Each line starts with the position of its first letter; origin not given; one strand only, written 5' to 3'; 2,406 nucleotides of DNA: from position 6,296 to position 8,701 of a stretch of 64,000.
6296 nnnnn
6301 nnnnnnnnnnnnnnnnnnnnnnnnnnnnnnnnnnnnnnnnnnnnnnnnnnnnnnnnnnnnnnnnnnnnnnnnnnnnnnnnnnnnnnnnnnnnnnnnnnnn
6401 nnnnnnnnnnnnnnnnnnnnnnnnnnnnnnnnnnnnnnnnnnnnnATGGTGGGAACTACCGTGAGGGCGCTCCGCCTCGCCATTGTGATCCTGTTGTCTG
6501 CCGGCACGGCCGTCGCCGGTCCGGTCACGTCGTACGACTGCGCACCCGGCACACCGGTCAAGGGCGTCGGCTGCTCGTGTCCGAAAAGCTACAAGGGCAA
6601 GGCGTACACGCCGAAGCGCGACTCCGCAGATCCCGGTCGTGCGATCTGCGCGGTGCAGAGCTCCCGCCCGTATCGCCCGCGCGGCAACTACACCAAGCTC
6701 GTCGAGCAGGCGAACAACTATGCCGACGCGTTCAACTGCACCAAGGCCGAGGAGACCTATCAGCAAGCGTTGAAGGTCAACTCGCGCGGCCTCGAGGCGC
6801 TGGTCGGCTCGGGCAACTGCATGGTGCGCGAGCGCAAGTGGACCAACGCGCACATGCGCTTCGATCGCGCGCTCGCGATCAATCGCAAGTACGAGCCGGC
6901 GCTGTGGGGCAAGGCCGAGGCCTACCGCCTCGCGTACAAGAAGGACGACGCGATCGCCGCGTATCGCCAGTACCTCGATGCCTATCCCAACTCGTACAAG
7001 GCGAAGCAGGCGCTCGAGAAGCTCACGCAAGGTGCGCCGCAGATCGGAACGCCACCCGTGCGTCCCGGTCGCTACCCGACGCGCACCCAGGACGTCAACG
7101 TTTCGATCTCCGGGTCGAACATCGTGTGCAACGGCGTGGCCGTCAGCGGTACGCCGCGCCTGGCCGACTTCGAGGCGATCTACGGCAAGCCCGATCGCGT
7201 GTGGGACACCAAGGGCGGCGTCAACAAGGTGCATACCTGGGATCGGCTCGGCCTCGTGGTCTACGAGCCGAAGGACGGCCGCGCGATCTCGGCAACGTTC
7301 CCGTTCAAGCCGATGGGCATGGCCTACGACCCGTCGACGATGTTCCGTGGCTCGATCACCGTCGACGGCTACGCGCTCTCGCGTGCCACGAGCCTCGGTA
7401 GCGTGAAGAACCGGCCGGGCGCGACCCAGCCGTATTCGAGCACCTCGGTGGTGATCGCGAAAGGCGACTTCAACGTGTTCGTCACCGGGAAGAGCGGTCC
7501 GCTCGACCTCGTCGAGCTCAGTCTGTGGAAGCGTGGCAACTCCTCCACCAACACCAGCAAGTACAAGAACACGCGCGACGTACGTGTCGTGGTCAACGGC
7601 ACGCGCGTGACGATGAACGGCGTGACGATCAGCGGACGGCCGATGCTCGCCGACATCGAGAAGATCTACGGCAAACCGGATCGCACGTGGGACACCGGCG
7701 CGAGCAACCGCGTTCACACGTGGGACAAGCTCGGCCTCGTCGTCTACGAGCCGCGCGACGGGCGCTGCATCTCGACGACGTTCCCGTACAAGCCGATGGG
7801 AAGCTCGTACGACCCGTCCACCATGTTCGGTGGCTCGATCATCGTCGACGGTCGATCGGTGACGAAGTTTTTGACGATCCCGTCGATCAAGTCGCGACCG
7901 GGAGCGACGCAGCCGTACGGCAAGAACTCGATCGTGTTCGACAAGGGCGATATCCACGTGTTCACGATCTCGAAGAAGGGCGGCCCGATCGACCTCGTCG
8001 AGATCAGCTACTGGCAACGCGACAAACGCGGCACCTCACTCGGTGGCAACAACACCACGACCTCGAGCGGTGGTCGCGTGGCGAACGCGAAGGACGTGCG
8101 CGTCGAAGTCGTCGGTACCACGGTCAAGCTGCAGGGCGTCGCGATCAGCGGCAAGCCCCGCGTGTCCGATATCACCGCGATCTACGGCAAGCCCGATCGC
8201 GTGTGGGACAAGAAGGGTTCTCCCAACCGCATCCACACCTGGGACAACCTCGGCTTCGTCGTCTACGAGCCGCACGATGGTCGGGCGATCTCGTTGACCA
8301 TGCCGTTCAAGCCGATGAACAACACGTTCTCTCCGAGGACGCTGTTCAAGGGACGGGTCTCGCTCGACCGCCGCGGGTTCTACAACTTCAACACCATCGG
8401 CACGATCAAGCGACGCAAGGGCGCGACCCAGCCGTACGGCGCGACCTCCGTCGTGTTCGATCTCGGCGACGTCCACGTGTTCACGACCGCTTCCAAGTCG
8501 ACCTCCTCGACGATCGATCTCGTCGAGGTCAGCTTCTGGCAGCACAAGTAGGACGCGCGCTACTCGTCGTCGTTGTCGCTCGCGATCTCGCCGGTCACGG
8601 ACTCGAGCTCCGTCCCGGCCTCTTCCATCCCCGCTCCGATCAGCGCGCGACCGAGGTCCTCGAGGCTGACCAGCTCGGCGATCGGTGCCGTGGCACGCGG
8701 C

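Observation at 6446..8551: Secreted TPR-like protein with a triplicated ~160-aa module of unknown function (each module itself two similar halves)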

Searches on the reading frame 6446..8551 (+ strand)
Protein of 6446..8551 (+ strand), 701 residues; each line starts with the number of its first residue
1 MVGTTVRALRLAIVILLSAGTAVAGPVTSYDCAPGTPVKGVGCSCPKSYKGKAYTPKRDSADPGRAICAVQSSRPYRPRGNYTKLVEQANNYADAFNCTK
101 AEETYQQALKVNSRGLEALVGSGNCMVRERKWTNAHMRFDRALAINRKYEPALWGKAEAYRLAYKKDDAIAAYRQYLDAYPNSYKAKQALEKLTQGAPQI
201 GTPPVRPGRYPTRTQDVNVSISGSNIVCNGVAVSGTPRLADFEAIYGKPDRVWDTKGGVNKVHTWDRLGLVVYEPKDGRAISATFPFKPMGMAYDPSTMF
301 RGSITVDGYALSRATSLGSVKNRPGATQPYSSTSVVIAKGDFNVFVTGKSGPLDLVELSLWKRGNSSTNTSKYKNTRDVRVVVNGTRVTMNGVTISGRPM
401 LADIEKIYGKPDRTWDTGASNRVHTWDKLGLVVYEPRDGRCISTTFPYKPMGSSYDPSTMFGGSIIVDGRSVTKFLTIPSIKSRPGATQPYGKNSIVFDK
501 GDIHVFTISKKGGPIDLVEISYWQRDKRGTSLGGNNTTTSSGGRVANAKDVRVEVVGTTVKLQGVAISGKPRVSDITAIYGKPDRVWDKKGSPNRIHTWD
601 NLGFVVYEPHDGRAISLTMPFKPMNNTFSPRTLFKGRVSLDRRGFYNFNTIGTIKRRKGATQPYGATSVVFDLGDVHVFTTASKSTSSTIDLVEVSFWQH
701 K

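Call 3: search_protein_families(library=pfam, proteins=[window:6446-8551:+], max_evalue=1)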
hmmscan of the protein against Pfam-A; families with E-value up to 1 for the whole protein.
window:6446-8551:+ (701 aa): 8 families
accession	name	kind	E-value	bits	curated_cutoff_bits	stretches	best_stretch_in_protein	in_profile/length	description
PF24880.1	DUF7738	-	5.4e-41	139.7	24.6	3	381-476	2-97/103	Domain of unknown function (DUF7738)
PF13432.12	TPR_16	-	1.9e-05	25.4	32.7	2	128-183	9-64/65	Tetratricopeptide repeat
PF13174.12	TPR_6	-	0.00051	21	26.3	1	152-183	2-33/33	Tetratricopeptide repeat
PF13424.12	TPR_12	-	0.0039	17.8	30.1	1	118-181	5-76/77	Tetratricopeptide repeat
PF14559.12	TPR_19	-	0.015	16.1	25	1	129-188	4-63/68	Tetratricopeptide repeat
PF07719.23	TPR_2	-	0.027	15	27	0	152-182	3-33/34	Tetratricopeptide repeat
PF13428.12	TPR_14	-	0.052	14.7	23.5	1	152-190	3-41/44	Tetratricopeptide repeat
PF25062.1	ARM_TT21_N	-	0.14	12.3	40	1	97-182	115-200/222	Tetratricopeptide repeat protein 21 N-terminal ARM repeat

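Call 4: search_protein_families(library=ncbifam, proteins=[window:6446-8551:+], max_evalue=1)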
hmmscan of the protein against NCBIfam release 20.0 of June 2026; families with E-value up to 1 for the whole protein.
window:6446-8551:+ (701 aa): 9 families
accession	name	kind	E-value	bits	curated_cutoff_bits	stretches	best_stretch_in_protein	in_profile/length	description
TIGR02917.1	PEP_TPR_lipo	equivalog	6.6e-07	27.6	312.2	1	92-188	135-231/899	XrtA/PEP-CTERM system TPR-repeat protein PrsT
NF008520.0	PRK11447.1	equivalog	0.0002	19.3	858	1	81-163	350-432/1157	cellulose synthase complex outer membrane protein BcsC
TIGR02521.1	type_IV_pilW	equivalog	0.0013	18.3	154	1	99-183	116-202/234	type IV pilus biogenesis/stability protein PilW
NF008757.0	PRK11788.1-5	equivalog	0.0028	16.9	363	1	86-190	184-285/388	lipopolysaccharide assembly protein LapB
TIGR00540.1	TPR_hemY_coli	hypoth_equivalog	0.07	11.9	142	1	83-175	294-384/385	heme biosynthesis-associated TPR protein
NF033920.0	C39_PA2778_fam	equivalog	0.091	12.1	150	1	82-175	156-249/255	PA2778 family cysteine peptidase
TIGR02795.1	tol_pal_ybgF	equivalog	0.22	12.1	90.1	1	156-195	45-84/119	tol-pal system protein YbgF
NF051434.1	ArfA_OmpATb_N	equivalog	0.23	11.8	81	0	545-568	65-88/114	channel-forming protein ArfA/OmpATb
NF047507.1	TPR_BatC_Lepto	exception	0.46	9.9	175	0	159-199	105-145/214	TPR repeat-containing protein BatC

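Call 23: find_encoding_contigs(protein=window:6446-8551:+, flank=10000, max_places=4)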
Protein window:6446-8551:+ (701 aa): no gene with exactly this product is on record in the collection.

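Call 52: predict_structure(alignment_id=A4)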
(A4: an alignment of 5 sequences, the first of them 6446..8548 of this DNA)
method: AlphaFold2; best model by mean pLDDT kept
length: 701 residues; sequences in the alignment: 5
mean_pLDDT: 66.5   pTM: 0.32
mean pLDDT of the five models: 66.5, 57.9, 57.7, 51.2, 49.0
residues with pLDDT >= 90: 5; 70-90: 360; 50-70: 194; < 50: 142
segments of 3 or more residues with pLDDT < 50: 1-27, 33-42, 71-80, 114-124, 126-148, 196-207, 292-294, 362-371, 417-419, 524-545, 643-647
pLDDT, mean of each block of 10 residues (from residue 1): 31 27 37 48 52 58 60 34 62 60 62 49 46 42 45 56 61 67 67 48 44 84 81 77 85 65 82 79 81 57 82 82 69 75 76 82 36 76 86 80 83 64 79 75 82 60 88 85 76 75 76 82 44 27 50 78 80 86 77 79 82 85 65 74 51 73 76 76 68 72 31
secondary structure, 60 per line:
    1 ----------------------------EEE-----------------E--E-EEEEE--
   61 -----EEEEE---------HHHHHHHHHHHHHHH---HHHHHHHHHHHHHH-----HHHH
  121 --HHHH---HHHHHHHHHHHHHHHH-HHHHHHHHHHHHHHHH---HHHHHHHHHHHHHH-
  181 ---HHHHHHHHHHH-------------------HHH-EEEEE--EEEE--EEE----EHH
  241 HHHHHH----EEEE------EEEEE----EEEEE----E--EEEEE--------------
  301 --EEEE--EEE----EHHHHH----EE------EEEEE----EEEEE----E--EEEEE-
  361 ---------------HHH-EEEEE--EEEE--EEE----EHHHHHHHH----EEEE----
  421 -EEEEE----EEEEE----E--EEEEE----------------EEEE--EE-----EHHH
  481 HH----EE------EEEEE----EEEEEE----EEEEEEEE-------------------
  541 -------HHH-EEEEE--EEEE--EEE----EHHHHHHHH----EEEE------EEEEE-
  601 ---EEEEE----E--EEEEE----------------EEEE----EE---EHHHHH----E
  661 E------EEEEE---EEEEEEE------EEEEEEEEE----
elements in order (helices of 4 or more, strands of 3 or more residues): E29-31 E54-58 E66-70 H80-94 H98-111 H117-120 H123-126 H130-145 H147-162 H166-179 H184-194 E218-222 E225-228 E231-233 H239-246 E251-254 E261-265 E270-274 E282-286 E303-306 E309-311 H317-321 E334-338 E343-347 E355-359 E380-384 E387-390 E393-395 H401-408 E413-416 E422-426 E431-435 E443-447 E464-467 H478-482 E495-499 E504-509 E514-521 E552-556 E559-562 E565-567 H573-580 E585-588 E595-599 E604-608 E616-620 E637-640 H651-655 E668-672 E676-682 E689-697

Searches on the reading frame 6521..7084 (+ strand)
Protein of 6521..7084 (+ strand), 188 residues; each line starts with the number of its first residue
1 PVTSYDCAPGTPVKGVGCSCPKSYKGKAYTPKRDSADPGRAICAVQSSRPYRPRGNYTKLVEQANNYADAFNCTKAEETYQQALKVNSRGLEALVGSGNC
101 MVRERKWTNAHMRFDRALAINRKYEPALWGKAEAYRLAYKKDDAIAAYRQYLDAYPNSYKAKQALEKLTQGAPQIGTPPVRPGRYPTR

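Call 66: search_solved_structures(query=window:6521-7084:+, max_evalue=0.1)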
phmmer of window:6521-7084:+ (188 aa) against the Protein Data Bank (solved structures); distinct sequences matched with E-value up to 0.1: 40.
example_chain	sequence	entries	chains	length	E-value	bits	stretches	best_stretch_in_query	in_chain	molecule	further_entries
9qhb_A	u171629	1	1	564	5.4e-17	65.6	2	65-167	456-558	Engineered tetratricopeptide repeat protein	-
9qhc_A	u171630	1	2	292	5.9e-09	39.4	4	65-161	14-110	Engineered tetratricopeptide repeat protein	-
8bu0_A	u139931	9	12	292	5.9e-09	39.4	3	67-166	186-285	Consensus tetratricopeptide repeat protein | Crystal structure of an 8-repeat consensus TPR superhelix with Zinc. | Monomer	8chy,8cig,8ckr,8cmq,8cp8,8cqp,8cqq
9eh1_Q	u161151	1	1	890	8.4e-07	32.4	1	79-146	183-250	RNA polymerase-associated protein CTR9 homolog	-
7oop_S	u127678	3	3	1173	2.3e-06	31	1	79-146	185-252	RNA polymerase-associated protein CTR9 homolog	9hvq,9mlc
6ted_Q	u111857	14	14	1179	2.3e-06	30.9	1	79-146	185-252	RNA polymerase-associated protein CTR9 homolog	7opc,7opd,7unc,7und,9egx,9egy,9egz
2fo7_A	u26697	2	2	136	7.6e-06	29.2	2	67-160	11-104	SYNTHETIC CONSENSUS TPR PROTEIN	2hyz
8a3y_Q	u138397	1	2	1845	1e-05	28.8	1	78-146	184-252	RNA polymerase-associated protein CTR9 homolog,RNA polymerase-associated protein LEO1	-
7obi_A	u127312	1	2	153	7.4e-05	26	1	64-162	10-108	CTPR-rv4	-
7y4i_A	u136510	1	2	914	8e-05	25.9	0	67-163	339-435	Probable UDP-N-acetylglucosamine--peptide N-acetylglucosaminyltransferase SPINDLY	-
8dtf_A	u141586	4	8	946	9e-05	25.8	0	67-163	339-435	Probable UDP-N-acetylglucosamine--peptide N-acetylglucosaminyltransferase SPINDLY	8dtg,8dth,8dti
8ch0_A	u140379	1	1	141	0.00018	24.7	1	73-157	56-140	Consensus tetratricopeptide repeat protein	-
9gzg_A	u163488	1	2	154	0.00026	24.2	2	72-167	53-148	Engineered CTPR protein with glutamic acids for conductivity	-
2wqh_A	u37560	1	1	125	0.00033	23.9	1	65-167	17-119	CTPR3Y3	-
1na0_A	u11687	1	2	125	0.00049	23.4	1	65-167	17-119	designed protein CTPR3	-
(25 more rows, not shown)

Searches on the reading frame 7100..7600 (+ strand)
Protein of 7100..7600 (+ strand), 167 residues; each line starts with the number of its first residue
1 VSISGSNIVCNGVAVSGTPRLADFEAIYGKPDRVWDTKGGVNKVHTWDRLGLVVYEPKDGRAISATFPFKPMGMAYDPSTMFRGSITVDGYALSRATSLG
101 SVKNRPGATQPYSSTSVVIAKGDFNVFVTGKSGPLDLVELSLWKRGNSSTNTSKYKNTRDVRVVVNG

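Call 3: search_protein_families(library=pfam, proteins=[window:7100-7600:+], max_evalue=1)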
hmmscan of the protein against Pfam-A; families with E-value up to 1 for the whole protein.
window:7100-7600:+ (167 aa): 1 family
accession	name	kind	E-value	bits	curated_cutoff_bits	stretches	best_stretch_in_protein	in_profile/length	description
PF24880.1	DUF7738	-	3.1e-13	50.5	24.6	1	2-98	3-98/103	Domain of unknown function (DUF7738)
